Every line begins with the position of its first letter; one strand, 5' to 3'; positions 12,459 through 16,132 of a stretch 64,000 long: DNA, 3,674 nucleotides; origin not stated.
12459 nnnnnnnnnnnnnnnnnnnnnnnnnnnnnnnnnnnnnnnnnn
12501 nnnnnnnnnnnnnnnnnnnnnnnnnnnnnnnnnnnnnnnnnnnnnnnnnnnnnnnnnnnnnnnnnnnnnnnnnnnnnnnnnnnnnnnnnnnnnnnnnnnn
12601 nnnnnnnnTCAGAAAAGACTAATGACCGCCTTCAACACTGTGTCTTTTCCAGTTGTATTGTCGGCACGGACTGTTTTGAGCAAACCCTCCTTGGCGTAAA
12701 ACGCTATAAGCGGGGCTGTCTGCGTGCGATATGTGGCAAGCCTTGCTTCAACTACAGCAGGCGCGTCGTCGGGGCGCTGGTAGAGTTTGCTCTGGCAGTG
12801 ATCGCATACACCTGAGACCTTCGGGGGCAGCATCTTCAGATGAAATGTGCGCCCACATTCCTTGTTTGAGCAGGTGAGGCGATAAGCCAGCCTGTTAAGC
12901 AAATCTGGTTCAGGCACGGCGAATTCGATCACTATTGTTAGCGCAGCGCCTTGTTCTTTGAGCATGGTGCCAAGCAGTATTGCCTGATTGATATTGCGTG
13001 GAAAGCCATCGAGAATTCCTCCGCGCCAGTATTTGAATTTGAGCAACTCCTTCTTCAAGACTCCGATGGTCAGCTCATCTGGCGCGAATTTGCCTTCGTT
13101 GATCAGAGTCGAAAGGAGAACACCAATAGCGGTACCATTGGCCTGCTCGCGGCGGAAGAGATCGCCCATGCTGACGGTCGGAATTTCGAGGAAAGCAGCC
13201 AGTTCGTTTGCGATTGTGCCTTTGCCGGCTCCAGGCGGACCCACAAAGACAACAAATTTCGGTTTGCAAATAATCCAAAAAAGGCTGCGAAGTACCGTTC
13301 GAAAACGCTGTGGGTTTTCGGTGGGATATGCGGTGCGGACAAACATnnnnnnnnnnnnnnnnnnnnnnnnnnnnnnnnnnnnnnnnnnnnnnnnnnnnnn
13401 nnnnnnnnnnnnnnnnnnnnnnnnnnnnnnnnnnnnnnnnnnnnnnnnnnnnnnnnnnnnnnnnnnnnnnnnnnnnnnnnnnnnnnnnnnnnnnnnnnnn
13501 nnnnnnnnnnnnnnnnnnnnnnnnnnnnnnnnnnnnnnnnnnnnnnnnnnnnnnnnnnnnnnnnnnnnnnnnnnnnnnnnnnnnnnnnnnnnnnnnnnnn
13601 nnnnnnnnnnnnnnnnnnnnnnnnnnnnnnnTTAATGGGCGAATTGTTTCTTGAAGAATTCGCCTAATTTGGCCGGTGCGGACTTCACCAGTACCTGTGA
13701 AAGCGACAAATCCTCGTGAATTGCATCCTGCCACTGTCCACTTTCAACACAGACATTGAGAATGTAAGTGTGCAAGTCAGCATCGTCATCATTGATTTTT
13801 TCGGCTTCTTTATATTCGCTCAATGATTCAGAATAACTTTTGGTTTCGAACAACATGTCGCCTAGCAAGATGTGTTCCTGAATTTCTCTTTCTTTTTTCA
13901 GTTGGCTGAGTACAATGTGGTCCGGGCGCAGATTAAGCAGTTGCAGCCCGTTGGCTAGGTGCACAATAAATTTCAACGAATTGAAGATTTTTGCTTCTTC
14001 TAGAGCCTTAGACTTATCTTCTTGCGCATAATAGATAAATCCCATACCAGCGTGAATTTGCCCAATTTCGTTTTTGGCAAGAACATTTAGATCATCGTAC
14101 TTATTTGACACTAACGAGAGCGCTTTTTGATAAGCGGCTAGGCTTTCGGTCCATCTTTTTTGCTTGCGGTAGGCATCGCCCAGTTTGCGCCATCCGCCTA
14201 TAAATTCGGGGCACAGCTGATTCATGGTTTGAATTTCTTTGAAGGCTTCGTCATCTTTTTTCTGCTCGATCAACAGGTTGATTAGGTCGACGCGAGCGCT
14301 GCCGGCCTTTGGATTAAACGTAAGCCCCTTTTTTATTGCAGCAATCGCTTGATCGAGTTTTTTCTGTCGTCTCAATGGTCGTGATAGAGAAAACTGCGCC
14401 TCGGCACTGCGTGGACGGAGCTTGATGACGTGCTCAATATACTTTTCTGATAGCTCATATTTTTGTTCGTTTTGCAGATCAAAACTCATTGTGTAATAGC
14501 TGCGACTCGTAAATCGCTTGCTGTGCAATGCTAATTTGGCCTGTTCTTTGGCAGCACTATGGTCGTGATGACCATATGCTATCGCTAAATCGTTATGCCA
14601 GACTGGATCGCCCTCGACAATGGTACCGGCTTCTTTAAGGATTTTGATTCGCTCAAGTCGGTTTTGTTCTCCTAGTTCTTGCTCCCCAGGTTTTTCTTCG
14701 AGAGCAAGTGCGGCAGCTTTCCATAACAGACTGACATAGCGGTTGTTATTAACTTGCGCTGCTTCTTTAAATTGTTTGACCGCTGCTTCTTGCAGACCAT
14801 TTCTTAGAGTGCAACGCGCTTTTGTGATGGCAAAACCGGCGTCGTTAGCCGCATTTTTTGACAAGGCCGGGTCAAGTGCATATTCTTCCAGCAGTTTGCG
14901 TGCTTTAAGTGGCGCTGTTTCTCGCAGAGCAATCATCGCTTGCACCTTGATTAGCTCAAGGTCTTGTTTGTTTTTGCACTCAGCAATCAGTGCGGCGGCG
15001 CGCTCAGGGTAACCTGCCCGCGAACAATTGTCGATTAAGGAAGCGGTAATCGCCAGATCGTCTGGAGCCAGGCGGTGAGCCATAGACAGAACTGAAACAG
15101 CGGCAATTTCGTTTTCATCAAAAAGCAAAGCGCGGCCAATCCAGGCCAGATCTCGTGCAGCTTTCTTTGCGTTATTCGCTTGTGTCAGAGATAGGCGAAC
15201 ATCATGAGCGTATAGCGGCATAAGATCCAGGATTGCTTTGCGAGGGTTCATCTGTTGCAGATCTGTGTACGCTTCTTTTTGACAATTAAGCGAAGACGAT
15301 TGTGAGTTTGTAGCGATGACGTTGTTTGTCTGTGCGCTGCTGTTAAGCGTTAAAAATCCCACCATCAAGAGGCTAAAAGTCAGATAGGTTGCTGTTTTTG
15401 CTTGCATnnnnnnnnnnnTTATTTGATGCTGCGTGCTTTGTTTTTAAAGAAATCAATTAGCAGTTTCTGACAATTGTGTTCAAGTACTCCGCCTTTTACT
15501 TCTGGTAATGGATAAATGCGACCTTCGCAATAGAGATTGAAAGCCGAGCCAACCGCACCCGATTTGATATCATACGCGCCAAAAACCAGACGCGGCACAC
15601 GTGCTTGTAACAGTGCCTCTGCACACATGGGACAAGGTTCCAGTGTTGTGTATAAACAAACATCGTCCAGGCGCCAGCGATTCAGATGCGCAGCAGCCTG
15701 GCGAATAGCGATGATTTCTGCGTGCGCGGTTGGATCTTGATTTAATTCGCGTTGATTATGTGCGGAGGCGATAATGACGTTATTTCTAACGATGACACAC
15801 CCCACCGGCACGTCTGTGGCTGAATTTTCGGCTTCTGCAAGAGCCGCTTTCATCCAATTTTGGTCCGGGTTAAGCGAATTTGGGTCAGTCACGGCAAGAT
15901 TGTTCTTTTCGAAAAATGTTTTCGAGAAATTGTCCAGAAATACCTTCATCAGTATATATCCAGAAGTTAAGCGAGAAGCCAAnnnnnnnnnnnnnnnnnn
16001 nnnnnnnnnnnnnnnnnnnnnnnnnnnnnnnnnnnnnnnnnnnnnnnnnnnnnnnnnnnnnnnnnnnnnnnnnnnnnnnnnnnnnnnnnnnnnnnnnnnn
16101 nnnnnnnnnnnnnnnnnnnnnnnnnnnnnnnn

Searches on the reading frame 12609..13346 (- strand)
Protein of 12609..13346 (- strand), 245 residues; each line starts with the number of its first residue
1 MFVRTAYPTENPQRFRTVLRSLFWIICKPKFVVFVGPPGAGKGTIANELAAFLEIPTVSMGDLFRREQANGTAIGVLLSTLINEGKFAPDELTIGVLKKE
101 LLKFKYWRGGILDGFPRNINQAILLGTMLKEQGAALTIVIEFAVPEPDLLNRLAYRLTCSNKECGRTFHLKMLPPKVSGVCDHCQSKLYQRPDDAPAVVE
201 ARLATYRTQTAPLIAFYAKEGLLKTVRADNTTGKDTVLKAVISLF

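Call 25: search_protein_families(library=pfam, proteins=[window:12609-13346:-], max_evalue=0.001)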
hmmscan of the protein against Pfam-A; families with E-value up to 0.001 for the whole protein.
window:12609-13346:- (245 aa): 3 families
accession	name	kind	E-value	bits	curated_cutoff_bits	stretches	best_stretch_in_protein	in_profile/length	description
PF00406.28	ADK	-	2.1e-38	132.3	26.8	1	35-221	2-150/151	Adenylate kinase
PF13207.12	AAA_17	-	9.8e-19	68.4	27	1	35-156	1-122/136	AAA domain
PF05191.20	ADK_lid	-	9.3e-14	51.5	26.6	1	156-193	1-36/36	Adenylate kinase, active site lid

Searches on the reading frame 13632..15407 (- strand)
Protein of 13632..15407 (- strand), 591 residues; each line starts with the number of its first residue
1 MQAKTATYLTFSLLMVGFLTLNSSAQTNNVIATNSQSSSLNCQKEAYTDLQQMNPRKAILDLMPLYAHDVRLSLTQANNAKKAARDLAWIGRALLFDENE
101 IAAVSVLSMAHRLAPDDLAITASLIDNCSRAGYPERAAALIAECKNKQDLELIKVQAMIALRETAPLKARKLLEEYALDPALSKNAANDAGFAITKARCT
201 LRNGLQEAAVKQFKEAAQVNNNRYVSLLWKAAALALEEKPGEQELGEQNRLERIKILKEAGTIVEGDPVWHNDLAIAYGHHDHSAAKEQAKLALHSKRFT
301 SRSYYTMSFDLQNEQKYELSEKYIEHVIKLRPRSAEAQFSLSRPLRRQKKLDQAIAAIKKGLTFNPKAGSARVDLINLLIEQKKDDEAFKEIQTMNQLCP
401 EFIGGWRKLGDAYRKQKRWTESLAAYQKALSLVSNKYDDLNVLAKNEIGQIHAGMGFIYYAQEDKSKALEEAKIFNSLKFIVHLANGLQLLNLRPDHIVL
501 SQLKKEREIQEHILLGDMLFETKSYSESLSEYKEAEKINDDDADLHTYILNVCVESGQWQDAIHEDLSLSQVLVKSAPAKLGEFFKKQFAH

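Call 25: search_protein_families(library=pfam, proteins=[window:13632-15407:-], max_evalue=0.001)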
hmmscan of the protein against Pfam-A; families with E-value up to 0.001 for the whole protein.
window:13632-15407:- (591 aa): 11 families
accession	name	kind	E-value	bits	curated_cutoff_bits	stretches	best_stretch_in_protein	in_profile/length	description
PF07719.23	TPR_2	-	1.7e-18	65.6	27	1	405-433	3-31/34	Tetratricopeptide repeat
PF13414.12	TPR_11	-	5.3e-15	55.3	26.8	2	410-435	1-26/42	TPR repeat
PF00515.34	TPR_1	-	9.8e-12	44.6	27.8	1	406-432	4-30/34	Tetratricopeptide repeat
PF13424.12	TPR_12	-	3.7e-11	43.5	30.1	1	406-470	6-66/77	Tetratricopeptide repeat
PF13432.12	TPR_16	-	2e-10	41.4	32.7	0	313-366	9-62/65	Tetratricopeptide repeat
PF14559.12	TPR_19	-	7.6e-09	36.2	25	1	346-392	2-48/68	Tetratricopeptide repeat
PF13181.12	TPR_8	-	2.2e-08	34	25.7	0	408-432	6-30/34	Tetratricopeptide repeat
PF13428.12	TPR_14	-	3.1e-08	33.9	23.5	0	405-432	3-30/44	Tetratricopeptide repeat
PF23914.1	TPR_CcmH_CycH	-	5.3e-05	23.5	42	0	339-388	54-103/158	Cytochrome c-type biogenesis protein H TPR domain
PF12895.13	ANAPC3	-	0.00016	22.3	27.2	0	316-390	4-77/82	Anaphase-promoting complex, cyclosome, subunit 3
PF09976.15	TPR_21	-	0.0009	19.5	25.5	1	318-436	59-179/193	Tetratricopeptide repeat-like domain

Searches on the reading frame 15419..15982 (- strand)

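Call 25: search_protein_families(library=pfam, proteins=[window:15419-15982:-], max_evalue=0.001)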
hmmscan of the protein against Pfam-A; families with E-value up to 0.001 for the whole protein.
window:15419-15982:- (187 aa): 4 families
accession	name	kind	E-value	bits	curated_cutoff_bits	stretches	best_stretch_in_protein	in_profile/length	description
PF14437.12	MafB19-deam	-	3.3e-35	121.5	27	1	40-180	3-139/142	MafB19-like deaminase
PF00383.29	dCMP_cyt_deam_1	-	1.2e-29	102.6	25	1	39-135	3-101/102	Cytidine and deoxycytidylate deaminase zinc-binding region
PF18750.7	SNAD4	-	0.00023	21.6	27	1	80-126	26-73/130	Secreted Novel AID/APOBEC-like Deaminase 4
PF18771.7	APOBEC3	-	0.00048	20.7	27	0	74-126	19-72/137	APOBEC3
